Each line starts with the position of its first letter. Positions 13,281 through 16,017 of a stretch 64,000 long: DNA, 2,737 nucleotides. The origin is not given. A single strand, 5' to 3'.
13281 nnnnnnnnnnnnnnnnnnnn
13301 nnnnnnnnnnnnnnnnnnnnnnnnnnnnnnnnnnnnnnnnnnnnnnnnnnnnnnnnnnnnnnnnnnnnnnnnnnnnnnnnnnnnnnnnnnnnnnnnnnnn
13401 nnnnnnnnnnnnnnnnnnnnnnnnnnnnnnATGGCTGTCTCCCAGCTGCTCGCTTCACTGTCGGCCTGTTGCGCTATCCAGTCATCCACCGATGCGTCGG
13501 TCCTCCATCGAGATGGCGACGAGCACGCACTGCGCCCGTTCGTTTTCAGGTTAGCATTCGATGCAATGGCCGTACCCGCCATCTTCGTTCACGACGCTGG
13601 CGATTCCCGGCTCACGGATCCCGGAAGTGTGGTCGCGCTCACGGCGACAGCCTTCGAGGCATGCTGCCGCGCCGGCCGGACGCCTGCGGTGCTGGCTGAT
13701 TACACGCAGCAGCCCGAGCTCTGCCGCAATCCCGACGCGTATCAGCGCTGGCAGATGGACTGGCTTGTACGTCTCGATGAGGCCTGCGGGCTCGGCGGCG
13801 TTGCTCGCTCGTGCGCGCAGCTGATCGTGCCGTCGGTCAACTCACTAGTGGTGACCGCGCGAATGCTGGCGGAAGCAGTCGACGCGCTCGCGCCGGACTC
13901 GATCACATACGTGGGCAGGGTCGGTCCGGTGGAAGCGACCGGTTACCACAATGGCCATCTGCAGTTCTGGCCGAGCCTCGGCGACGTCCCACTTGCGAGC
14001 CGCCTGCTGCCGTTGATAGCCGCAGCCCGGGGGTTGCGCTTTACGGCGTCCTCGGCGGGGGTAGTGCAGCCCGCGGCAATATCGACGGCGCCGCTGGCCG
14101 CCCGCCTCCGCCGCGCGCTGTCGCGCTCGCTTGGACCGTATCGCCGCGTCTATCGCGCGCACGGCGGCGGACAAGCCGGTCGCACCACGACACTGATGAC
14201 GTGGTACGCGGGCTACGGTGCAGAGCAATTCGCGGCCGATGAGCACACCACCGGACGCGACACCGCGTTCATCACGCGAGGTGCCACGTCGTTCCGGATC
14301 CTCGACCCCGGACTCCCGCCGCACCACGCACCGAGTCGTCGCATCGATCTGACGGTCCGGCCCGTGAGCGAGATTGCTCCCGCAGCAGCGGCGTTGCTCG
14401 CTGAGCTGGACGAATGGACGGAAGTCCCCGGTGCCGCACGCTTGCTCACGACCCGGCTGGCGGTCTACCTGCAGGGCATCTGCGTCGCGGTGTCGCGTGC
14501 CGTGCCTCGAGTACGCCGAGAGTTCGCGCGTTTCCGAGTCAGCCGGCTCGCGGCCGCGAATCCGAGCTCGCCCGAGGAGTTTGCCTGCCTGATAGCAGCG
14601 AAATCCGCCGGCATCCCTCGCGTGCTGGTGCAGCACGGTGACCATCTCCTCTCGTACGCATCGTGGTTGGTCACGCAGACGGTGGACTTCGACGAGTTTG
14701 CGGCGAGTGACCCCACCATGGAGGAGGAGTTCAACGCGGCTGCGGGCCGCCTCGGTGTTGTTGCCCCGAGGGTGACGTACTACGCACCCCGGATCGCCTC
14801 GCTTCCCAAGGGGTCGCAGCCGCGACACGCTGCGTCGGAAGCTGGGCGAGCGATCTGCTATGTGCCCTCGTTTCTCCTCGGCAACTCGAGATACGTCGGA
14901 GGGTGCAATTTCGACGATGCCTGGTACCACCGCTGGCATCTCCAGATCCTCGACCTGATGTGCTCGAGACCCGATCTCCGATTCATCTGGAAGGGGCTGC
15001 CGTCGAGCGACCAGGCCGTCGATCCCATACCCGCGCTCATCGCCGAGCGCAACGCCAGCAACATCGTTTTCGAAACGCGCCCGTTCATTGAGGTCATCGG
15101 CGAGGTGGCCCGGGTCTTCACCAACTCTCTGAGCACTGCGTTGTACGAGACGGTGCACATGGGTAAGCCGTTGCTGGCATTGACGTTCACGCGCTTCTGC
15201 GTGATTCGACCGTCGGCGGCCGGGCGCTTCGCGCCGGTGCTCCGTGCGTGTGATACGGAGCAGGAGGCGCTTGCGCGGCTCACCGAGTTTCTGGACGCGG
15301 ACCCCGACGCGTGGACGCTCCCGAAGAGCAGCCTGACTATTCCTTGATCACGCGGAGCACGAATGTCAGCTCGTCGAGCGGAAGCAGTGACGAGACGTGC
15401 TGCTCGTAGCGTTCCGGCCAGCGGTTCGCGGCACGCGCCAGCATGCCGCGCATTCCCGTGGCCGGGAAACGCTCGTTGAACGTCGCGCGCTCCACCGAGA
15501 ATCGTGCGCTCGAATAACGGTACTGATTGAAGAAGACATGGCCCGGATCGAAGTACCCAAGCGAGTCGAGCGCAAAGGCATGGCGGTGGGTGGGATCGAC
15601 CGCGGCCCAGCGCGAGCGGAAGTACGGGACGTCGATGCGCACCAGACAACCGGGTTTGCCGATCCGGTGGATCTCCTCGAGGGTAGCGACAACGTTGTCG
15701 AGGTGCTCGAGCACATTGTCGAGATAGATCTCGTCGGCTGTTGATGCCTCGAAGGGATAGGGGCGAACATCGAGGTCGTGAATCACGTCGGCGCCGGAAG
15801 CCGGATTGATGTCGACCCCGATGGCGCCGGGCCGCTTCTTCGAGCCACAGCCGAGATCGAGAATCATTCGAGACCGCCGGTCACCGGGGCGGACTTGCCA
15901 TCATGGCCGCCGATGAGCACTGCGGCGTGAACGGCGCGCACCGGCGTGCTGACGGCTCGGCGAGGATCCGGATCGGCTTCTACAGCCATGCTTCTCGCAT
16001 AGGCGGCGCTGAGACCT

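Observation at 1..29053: About 29-kb envelope-glycan island combining a full pseudaminic-acid pathway, a UDP-xylose branch, five SAM methyltransferases and several orphan membrane proteins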

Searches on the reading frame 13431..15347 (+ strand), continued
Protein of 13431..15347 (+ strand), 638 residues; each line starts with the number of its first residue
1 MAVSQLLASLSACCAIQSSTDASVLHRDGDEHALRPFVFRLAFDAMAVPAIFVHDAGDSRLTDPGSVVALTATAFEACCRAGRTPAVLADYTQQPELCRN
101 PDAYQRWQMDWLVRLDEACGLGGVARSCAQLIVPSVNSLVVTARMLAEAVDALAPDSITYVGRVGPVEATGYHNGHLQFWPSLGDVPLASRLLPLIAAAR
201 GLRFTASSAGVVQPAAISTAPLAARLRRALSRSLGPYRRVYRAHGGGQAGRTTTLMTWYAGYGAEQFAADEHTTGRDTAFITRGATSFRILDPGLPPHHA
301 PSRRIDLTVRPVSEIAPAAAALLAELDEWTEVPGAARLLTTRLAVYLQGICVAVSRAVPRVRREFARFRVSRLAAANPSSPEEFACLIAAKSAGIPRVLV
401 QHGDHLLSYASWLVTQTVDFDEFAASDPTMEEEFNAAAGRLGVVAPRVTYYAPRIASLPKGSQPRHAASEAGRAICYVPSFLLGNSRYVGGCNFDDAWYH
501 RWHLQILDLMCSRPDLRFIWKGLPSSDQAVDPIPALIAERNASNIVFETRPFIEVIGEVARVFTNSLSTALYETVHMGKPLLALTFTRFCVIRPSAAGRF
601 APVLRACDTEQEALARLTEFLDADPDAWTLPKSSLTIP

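Call 87: find_encoding_contigs(protein=P0064, flank=10000, max_places=2)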
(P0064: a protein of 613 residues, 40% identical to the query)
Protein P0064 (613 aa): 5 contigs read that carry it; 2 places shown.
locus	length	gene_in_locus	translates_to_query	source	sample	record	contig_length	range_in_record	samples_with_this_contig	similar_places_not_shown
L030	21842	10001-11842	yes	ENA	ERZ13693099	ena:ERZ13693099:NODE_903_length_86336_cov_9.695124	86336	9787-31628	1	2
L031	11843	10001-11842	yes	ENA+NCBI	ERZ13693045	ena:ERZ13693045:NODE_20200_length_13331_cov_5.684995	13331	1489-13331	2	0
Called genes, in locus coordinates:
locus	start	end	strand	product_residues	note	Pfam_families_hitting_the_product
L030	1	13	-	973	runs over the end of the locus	PF00248:Aldo_ket_red, PF02348:CTP_transf_3, PF00202:Aminotran_3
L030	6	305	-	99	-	-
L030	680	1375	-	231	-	-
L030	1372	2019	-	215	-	PF00702:Hydrolase, PF12710:HAD, PF13419:HAD_2, PF13242:Hydrolase_like (weak)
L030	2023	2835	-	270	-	PF01135:PCMT (weak), PF01209:Ubie_methyltran, PF13489:Methyltransf_23, PF05175:MTS (weak), PF13649:Methyltransf_25, PF13847:Methyltransf_31, PF08241:Methyltransf_11, PF08242:Methyltransf_12, +2 more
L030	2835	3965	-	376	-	PF03102:NeuB, PF08666:SAF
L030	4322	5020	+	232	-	PF21553:Formyl_trans_C_2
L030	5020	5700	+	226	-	PF02585:PIG-L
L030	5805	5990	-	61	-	-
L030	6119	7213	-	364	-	PF01041:DegT_DnrJ_EryC1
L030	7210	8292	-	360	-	PF01073:3Beta_HSD, PF01370:Epimerase, PF02719:Polysacc_synt_2, PF04321:RmlD_sub_bind, PF16363:GDP_Man_Dehyd, PF13460:NAD_binding_10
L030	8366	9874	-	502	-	-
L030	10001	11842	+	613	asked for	-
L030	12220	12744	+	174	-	-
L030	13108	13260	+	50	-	-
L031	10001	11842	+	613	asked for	?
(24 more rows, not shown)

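Call 88: find_encoding_contigs(protein=P0075, flank=10000, max_places=2)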
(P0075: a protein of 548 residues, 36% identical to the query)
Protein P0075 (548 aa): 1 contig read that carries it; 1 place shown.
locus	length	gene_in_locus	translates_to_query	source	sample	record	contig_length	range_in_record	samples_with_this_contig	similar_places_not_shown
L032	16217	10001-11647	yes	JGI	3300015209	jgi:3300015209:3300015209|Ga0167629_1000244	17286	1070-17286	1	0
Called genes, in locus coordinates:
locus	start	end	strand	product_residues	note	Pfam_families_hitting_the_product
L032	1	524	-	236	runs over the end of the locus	PF21553:Formyl_trans_C_2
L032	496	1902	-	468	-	PF13302:Acetyltransf_3, PF13523:Acetyltransf_8 (faint), PF00583:Acetyltransf_1 (weak)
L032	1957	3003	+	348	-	PF03102:NeuB, PF08666:SAF (weak)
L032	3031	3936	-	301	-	PF02348:CTP_transf_3, PF12804:NTP_transf_3 (weak)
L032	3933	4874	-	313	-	PF01408:GFO_IDH_MocA, PF22725:GFO_IDH_MocA_C3, PF02894:GFO_IDH_MocA_C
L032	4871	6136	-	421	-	PF00202:Aminotran_3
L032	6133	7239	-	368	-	PF01041:DegT_DnrJ_EryC1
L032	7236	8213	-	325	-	PF01073:3Beta_HSD, PF01370:Epimerase, PF02719:Polysacc_synt_2, PF04321:RmlD_sub_bind, PF05368:NmrA, PF07993:NAD_binding_4 (weak), PF16363:GDP_Man_Dehyd, PF13460:NAD_binding_10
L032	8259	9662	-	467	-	PF01943:Polysacc_synt, PF13440:Polysacc_synt_3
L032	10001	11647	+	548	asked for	PF27859:LIC12162 (faint)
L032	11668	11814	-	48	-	-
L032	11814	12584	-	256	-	PF13489:Methyltransf_23, PF02353:CMAS (weak), PF13847:Methyltransf_31, PF08241:Methyltransf_11, PF08242:Methyltransf_12, PF13649:Methyltransf_25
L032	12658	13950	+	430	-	PF13439:Glyco_transf_4 (faint), PF00534:Glycos_transf_1, PF13692:Glyco_trans_1_4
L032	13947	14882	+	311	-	PF01370:Epimerase, PF04321:RmlD_sub_bind, PF16363:GDP_Man_Dehyd, PF07993:NAD_binding_4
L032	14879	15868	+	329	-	PF01073:3Beta_HSD, PF01370:Epimerase, PF02719:Polysacc_synt_2, PF04321:RmlD_sub_bind, PF05368:NmrA (weak), PF07993:NAD_binding_4, PF16363:GDP_Man_Dehyd, PF13460:NAD_binding_10, +1 more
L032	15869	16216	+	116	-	?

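Call 89: find_encoding_contigs(protein=P0060, flank=10000, max_places=2)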
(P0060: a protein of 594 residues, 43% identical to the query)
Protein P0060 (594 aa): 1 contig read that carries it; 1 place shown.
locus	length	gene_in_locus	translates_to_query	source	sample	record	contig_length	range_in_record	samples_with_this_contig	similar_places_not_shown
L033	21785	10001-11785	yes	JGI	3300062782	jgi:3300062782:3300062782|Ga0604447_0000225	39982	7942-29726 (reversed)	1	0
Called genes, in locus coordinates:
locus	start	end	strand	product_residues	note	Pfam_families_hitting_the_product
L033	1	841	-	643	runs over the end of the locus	PF01541:GIY-YIG (weak), PF27096:UvrC_M, PF02151:UVR, PF22920:UvrC_RNaseH, PF08459:UvrC_RNaseH_dom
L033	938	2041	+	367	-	PF02445:NadA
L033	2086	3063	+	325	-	PF01073:3Beta_HSD, PF01370:Epimerase, PF02719:Polysacc_synt_2, PF04321:RmlD_sub_bind, PF05368:NmrA, PF07993:NAD_binding_4 (faint), PF16363:GDP_Man_Dehyd, PF13460:NAD_binding_10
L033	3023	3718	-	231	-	PF00535:Glycos_transf_2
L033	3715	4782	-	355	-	PF03102:NeuB, PF08666:SAF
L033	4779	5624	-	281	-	PF01370:Epimerase, PF04321:RmlD_sub_bind, PF07993:NAD_binding_4 (faint), PF16363:GDP_Man_Dehyd, PF02719:Polysacc_synt_2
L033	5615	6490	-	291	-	PF00248:Aldo_ket_red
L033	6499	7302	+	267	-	PF02348:CTP_transf_3, PF12804:NTP_transf_3 (weak)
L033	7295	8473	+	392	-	PF01041:DegT_DnrJ_EryC1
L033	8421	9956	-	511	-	PF01943:Polysacc_synt, PF13440:Polysacc_synt_3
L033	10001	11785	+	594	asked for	-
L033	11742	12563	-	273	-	PF13489:Methyltransf_23, PF13847:Methyltransf_31 (weak), PF08241:Methyltransf_11, PF08242:Methyltransf_12, PF13649:Methyltransf_25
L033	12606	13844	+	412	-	PF13439:Glyco_transf_4, PF00534:Glycos_transf_1, PF13692:Glyco_trans_1_4, PF13524:Glyco_trans_1_2 (weak)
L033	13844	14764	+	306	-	PF01370:Epimerase, PF04321:RmlD_sub_bind, PF16363:GDP_Man_Dehyd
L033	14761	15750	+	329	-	PF00106:adh_short (faint), PF01073:3Beta_HSD, PF01370:Epimerase, PF02719:Polysacc_synt_2, PF04321:RmlD_sub_bind, PF07993:NAD_binding_4, PF16363:GDP_Man_Dehyd, PF13460:NAD_binding_10, +1 more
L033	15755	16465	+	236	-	PF00483:NTP_transferase, PF12804:NTP_transf_3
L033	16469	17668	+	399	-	PF13439:Glyco_transf_4, PF13579:Glyco_trans_4_4 (weak), PF20706:GT4-conflict, PF00534:Glycos_transf_1, PF13692:Glyco_trans_1_4, PF13524:Glyco_trans_1_2 (weak)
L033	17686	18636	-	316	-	PF13641:Glyco_tranf_2_3, PF00535:Glycos_transf_2, PF10111:Glyco_tranf_2_2 (faint)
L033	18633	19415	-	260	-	PF13641:Glyco_tranf_2_3, PF00535:Glycos_transf_2, PF10111:Glyco_tranf_2_2 (faint)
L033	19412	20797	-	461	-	PF02397:Bac_transf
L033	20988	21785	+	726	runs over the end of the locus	-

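Call 91: search_protein_representatives(alignment_id=A1)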
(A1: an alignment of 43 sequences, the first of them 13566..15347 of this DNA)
Query: 43 sequences, 593 profile positions. Proteins with E-value up to 0.001 (for the whole library): 912; up to 1e-10: 521; up to 1e-30: 218. The best 150 are listed.
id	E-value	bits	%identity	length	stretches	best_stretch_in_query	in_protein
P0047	7.8e-255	863.4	-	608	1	2-591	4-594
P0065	2.5e-240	815.6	-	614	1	3-591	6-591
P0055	2.2e-226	769.5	-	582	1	9-588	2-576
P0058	3.6e-224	762.2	-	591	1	6-590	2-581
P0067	3.2e-220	749.1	-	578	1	15-588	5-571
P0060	9.0e-218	741.0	-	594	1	3-587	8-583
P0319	2.8e-216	736.1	-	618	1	3-589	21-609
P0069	7.2e-216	734.8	-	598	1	9-590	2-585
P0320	1.4e-211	720.6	-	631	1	4-591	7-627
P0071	2.3e-211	719.9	-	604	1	5-583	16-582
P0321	4.8e-205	699.0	-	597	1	3-590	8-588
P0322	9.0e-205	698.1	-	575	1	16-576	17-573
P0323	3.2e-192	656.7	-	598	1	4-590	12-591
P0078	6.9e-191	652.3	-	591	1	5-580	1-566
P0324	5.0e-188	642.8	-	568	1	31-589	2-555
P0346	5.7e-77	276.1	-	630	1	18-586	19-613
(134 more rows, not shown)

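Call 92: find_encoding_contigs(protein=P0346, flank=10000, max_places=2)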
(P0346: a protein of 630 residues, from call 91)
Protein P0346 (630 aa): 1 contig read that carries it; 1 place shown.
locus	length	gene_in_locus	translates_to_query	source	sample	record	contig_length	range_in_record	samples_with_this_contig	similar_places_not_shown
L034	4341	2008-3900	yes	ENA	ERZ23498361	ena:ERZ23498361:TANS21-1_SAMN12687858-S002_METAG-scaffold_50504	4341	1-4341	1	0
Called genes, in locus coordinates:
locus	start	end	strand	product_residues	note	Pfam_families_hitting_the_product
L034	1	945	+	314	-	?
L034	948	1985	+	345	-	PF03102:NeuB, PF08666:SAF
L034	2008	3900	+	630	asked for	PF27859:LIC12162 (faint)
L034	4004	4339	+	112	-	?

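Call 93: find_encoding_contigs(protein=P0063, flank=10000, max_places=1)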
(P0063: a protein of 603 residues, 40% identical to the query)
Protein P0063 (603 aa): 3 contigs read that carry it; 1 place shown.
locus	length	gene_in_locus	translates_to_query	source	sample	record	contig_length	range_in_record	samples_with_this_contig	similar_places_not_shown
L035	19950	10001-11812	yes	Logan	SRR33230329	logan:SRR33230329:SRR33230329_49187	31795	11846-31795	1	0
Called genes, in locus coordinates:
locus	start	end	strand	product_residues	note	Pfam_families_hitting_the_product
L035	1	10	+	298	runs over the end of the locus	PF01073:3Beta_HSD (weak), PF01370:Epimerase, PF02719:Polysacc_synt_2, PF04321:RmlD_sub_bind, PF07993:NAD_binding_4 (faint), PF13460:NAD_binding_10 (weak), PF16363:GDP_Man_Dehyd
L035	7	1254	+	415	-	PF13579:Glyco_trans_4_4, PF13439:Glyco_transf_4, PF20706:GT4-conflict (weak), PF00534:Glycos_transf_1, PF13692:Glyco_trans_1_4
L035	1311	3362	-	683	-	PF02348:CTP_transf_3, PF12804:NTP_transf_3 (weak), PF00202:Aminotran_3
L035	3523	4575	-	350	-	PF03102:NeuB, PF08666:SAF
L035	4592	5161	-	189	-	PF13302:Acetyltransf_3, PF13420:Acetyltransf_4 (weak), PF13523:Acetyltransf_8 (weak), PF00583:Acetyltransf_1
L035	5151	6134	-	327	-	-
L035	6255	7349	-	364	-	PF01041:DegT_DnrJ_EryC1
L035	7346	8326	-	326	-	PF01073:3Beta_HSD, PF01370:Epimerase, PF02719:Polysacc_synt_2, PF04321:RmlD_sub_bind, PF08659:KR (weak), PF16363:GDP_Man_Dehyd, PF13460:NAD_binding_10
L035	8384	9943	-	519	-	-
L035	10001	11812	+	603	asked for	-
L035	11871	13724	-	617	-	PF13727:CoA_binding_3, PF00106:adh_short (faint), PF01073:3Beta_HSD, PF01370:Epimerase, PF02719:Polysacc_synt_2, PF04321:RmlD_sub_bind, PF16363:GDP_Man_Dehyd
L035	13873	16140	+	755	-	PF13196:DUF4012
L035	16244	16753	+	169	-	-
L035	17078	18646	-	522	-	PF00389:2-Hacid_dh, PF02826:2-Hacid_dh_C, PF19304:PGDH_inter, PF01842:ACT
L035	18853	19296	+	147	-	-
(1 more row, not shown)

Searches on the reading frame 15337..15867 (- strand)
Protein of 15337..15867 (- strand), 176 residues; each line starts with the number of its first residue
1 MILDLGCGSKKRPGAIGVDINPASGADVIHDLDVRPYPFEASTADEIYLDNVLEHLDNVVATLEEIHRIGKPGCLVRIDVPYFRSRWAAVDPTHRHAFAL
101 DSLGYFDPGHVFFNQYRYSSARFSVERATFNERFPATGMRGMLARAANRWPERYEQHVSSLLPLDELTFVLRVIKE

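Call 6: search_protein_families(library=pfam, proteins=[window:15337-15867:-], max_evalue=0.001)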
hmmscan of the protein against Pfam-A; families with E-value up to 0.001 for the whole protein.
window:15337-15867:- (176 aa): 2 families
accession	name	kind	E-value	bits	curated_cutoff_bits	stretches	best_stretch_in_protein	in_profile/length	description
PF08241.18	Methyltransf_11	-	3.2e-06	28.1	21.2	1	29-75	46-92/95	Methyltransferase domain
PF13489.12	Methyltransf_23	-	0.00011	22.4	27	1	3-95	27-124/164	Methyltransferase domain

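Call 9: search_protein_families(library=ncbifam, proteins=[window:15337-15867:-], max_evalue=0.001)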
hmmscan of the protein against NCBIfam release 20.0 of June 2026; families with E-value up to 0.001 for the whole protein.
window:15337-15867:- (176 aa): 1 family
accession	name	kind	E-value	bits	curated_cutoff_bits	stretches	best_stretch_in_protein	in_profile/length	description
TIGR04382.1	myo_inos_iolC_N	equivalog_domain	0.00039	19.8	300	1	23-69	156-202/309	5-dehydro-2-deoxygluconokinase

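Call 83: find_encoding_contigs(protein=window:15337-15867:-, flank=6000, max_places=8)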
Protein window:15337-15867:- (176 aa): 7 contigs read that carry it; 7 places shown.
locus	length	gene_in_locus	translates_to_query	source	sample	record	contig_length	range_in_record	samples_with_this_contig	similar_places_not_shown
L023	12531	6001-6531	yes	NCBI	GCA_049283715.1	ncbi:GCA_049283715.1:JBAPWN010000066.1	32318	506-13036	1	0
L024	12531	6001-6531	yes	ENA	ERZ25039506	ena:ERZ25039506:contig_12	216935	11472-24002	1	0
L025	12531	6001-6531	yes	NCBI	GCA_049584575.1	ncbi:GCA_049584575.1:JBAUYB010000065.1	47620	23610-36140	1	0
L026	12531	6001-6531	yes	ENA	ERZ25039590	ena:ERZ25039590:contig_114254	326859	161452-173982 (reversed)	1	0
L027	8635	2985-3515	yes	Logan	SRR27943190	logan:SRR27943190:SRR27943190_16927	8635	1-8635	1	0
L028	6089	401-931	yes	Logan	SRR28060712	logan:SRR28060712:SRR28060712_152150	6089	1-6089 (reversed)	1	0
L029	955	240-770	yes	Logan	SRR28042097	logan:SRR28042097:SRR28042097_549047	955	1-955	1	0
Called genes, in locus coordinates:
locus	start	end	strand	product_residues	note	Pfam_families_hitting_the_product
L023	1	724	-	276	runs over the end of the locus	PF13489:Methyltransf_23, PF08241:Methyltransf_11, PF08242:Methyltransf_12, PF13649:Methyltransf_25 (weak), PF13847:Methyltransf_31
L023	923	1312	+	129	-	-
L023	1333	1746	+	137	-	-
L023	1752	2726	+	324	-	PF00535:Glycos_transf_2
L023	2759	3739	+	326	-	PF01370:Epimerase, PF04321:RmlD_sub_bind (weak), PF13460:NAD_binding_10 (weak), PF16363:GDP_Man_Dehyd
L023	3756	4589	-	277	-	PF13489:Methyltransf_23, PF08241:Methyltransf_11, PF08242:Methyltransf_12, PF13649:Methyltransf_25, PF13847:Methyltransf_31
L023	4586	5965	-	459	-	PF13439:Glyco_transf_4 (weak), PF13579:Glyco_trans_4_4 (weak), PF20706:GT4-conflict, PF00534:Glycos_transf_1, PF13692:Glyco_trans_1_4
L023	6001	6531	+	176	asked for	PF08241:Methyltransf_11 (weak)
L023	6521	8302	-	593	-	-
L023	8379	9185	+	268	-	PF13489:Methyltransf_23, PF01209:Ubie_methyltran, PF13649:Methyltransf_25, PF13847:Methyltransf_31 (weak), PF08241:Methyltransf_11, PF08242:Methyltransf_12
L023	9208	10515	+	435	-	PF13579:Glyco_trans_4_4, PF13439:Glyco_transf_4, PF00534:Glycos_transf_1, PF13692:Glyco_trans_1_4, PF13524:Glyco_trans_1_2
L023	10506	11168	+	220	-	PF13489:Methyltransf_23, PF08241:Methyltransf_11, PF08242:Methyltransf_12 (weak)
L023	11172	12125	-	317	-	PF01073:3Beta_HSD, PF01370:Epimerase, PF04321:RmlD_sub_bind, PF07993:NAD_binding_4 (faint), PF16363:GDP_Man_Dehyd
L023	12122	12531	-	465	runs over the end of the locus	PF03721:UDPG_MGDP_dh_N, PF00984:UDPG_MGDP_dh, PF03720:UDPG_MGDP_dh_C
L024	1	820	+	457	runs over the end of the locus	-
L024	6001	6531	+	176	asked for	PF08241:Methyltransf_11 (weak)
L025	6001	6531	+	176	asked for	PF08241:Methyltransf_11 (weak)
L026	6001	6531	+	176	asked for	PF08241:Methyltransf_11 (weak)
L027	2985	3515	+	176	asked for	PF08241:Methyltransf_11 (weak)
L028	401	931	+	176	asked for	PF08241:Methyltransf_11 (weak)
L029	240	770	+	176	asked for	PF08241:Methyltransf_11 (weak)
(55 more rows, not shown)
